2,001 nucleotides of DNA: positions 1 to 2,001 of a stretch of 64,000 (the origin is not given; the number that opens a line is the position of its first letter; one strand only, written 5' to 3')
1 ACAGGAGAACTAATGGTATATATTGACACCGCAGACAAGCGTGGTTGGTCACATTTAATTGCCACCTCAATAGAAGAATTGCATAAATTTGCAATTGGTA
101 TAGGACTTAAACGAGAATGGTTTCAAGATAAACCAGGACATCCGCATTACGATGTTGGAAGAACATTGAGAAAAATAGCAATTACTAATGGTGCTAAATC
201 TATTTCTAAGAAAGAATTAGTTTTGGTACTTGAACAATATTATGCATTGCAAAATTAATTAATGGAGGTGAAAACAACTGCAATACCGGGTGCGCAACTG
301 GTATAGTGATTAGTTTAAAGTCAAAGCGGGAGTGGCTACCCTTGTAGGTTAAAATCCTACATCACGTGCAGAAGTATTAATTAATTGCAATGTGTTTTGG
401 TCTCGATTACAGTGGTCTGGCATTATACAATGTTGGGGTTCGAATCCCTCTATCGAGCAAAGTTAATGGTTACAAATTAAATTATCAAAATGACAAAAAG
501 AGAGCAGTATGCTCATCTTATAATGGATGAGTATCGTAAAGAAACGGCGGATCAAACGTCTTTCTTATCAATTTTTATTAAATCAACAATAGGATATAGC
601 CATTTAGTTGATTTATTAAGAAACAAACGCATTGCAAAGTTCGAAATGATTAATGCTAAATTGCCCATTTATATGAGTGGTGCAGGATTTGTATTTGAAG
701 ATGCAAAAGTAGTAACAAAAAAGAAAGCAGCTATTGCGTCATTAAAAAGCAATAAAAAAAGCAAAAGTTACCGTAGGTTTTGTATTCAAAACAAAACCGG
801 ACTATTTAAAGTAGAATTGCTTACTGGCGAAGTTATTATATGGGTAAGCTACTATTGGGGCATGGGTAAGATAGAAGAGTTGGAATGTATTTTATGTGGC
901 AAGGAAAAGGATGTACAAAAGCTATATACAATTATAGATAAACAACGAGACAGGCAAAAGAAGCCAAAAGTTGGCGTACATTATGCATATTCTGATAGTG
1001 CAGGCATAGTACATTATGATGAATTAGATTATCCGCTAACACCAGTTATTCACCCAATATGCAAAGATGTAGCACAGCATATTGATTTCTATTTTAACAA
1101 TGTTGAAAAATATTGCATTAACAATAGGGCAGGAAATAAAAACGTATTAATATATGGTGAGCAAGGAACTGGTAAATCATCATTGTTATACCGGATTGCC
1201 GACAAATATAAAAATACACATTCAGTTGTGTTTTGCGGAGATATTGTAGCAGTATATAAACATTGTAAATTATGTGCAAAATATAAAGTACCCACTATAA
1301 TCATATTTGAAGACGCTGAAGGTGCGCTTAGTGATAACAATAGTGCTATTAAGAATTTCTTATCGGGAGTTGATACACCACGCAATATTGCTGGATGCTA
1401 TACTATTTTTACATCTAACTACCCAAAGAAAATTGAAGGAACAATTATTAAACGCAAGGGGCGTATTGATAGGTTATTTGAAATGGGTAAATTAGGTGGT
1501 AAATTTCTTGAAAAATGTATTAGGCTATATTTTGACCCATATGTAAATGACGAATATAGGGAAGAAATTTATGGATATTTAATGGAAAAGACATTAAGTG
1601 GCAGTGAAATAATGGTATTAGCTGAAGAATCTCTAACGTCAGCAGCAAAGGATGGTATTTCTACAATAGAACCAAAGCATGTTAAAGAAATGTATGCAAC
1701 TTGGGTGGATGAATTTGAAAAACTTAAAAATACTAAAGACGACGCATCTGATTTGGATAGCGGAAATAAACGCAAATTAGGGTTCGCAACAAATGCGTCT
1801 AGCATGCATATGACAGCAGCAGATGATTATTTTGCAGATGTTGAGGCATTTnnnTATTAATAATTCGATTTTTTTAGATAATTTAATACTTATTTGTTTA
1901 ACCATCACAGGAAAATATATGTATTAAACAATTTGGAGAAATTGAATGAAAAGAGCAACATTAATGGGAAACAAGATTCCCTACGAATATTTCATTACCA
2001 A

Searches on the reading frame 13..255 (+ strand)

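Call 3: search_protein_families(library=pfam, proteins=[window:13-255:+], max_evalue=0.01)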
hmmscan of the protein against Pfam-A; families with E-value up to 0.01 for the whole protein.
window:13-255:+ (81 aa): 1 family
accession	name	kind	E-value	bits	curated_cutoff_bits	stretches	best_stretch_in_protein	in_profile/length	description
PF13223.11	DUF4031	-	2.4e-18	66.6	25.6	1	4-74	3-74/76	Protein of unknown function (DUF4031)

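Call 5: search_protein_families(library=phrogs, proteins=[window:13-255:+], max_evalue=0.001)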
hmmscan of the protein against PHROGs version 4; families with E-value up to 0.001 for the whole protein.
window:13-255:+ (81 aa): 1 family
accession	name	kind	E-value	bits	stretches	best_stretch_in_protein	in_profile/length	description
phrog_4887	-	unknown function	6.2e-16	59.5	1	12-77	23-89/97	-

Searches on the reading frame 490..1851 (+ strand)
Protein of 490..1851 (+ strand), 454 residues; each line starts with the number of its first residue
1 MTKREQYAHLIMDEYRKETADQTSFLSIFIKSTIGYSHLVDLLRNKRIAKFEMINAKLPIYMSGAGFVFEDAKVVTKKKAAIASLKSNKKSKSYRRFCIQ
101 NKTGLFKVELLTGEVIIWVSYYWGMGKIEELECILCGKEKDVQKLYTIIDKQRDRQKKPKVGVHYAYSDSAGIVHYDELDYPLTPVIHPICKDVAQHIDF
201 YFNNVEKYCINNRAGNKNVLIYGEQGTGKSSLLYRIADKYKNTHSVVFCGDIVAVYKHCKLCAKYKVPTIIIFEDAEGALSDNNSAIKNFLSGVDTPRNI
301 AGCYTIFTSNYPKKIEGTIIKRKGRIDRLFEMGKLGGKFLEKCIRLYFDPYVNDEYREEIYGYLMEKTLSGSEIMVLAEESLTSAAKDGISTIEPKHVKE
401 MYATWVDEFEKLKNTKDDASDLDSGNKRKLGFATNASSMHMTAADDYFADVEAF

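Call 3: search_protein_families(library=pfam, proteins=[window:490-1851:+], max_evalue=0.01)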
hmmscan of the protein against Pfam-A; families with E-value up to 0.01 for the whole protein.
window:490-1851:+ (454 aa): 7 families
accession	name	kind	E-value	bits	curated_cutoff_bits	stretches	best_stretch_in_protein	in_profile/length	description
PF00004.35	AAA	-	1.7e-07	32.2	21.2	1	219-332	1-129/131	ATPase family associated with various cellular activities (AAA)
PF13191.12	AAA_16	-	1.1e-05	26.4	32.6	1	215-265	22-66/167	AAA ATPase domain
PF00910.28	RNA_helicase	-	0.00014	22.8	21.5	1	219-291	1-72/105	RNA helicase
PF20720.3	nSTAND3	-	0.00019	21.6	27.2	1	215-281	16-79/155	Novel STAND NTPase 3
PF05673.19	DUF815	-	0.00048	19.8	23.8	1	202-243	41-80/249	Protein of unknown function (DUF815)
PF01637.24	ATPase_2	-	0.0071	16.6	33.2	0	213-251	17-56/225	ATPase domain predominantly from Archaea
PF13401.12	AAA_22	-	0.0095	16.7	27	0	216-246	5-36/130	AAA domain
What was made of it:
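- Checked: The AAA+ ATPase upstream (490-1854; PF00004 E 1.7e-7) is also real (call 3).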

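Call 4: search_protein_families(library=ncbifam, proteins=[window:490-1851:+], max_evalue=0.01)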
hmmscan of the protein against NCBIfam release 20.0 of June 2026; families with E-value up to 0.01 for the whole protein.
window:490-1851:+ (454 aa): 4 families
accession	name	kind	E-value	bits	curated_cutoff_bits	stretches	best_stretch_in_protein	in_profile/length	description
NF005304.0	PRK06835.1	equivalog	0.0012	18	215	1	195-248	162-216/330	ATP-binding protein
NF045998.1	cleave_ABC_plasm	equivalog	0.0013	17.1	500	1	197-252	473-529/673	Mbov_0121 family peptidase domain-containing ABC transporter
NF003229.0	PRK04195.1-5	equivalog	0.0022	16.8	280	1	205-241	33-69/413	replication factor C large subunit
NF053860.1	DS41_1_antiphage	equivalog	0.0097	14.9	370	0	198-244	19-67/448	anti-phage protein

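Call 5: search_protein_families(library=phrogs, proteins=[window:490-1851:+], max_evalue=0.001)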
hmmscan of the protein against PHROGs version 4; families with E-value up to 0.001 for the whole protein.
window:490-1851:+ (454 aa): 6 families
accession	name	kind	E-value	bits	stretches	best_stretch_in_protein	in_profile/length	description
phrog_7485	-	unknown function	1.9e-13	51.2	1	141-375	151-395/430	-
phrog_168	-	DNA, RNA and nucleotide metabolism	3.5e-05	24.6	1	216-346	42-176/314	clamp loader of DNA polymerase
phrog_10440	-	unknown function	0.0001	22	1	207-355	222-374/483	-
phrog_50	-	DNA, RNA and nucleotide metabolism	0.00042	20.5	1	204-248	355-402/570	DnaC-like helicase loader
phrog_124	-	DNA, RNA and nucleotide metabolism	0.00057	20.4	0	212-238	39-65/382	Sak4-like ssDNA annealing protein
phrog_325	-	DNA, RNA and nucleotide metabolism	0.00068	19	0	203-249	488-525/986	Dda-like helicase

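Call 54: search_dna_similar(query=window:490-1851:+, collection=phages, mode=protein, max_rows=12, max_evalue=0.00001)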
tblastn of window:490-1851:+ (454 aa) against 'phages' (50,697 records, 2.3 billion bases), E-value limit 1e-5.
Records with a match: 6; places in all: 6; records where one place covers at least 80% of the query: 0.
Best place of each record, by identity: <60% 6.
By first word of the organism name: uncultured 3; Pseudomonas 2; Stenotrophomonas 1.
By host as written in the record: - 3; Pseudomonas syringae actinidae 2; Stenotrophomonas maltophilia B28B 1.
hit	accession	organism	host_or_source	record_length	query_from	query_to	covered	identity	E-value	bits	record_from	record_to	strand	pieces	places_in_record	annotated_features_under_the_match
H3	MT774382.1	uncultured phage cr10_1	human feces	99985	159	425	59%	31.1%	4e-32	135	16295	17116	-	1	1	hypothetical protein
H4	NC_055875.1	uncultured phage cr10_1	human feces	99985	159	425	59%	31.1%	4e-32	135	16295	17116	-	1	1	VOG6918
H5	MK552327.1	Pseudomonas phage Psa21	Pseudomonas syringae actinidae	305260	128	371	54%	25.9%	1e-5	54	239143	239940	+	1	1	cell division protein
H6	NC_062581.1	Pseudomonas phage Psa21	Pseudomonas syringae actinidae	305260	128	371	54%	25.9%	1e-5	54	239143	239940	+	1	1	cell division protein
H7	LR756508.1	uncultured phage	metagenomic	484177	193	349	35%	28.7%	2e-7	60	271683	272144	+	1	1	record has no annotation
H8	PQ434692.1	Stenotrophomonas phage ANB28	Stenotrophomonas maltophilia B28B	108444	211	347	30%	28.5%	7e-6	55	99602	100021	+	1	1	hypothetical protein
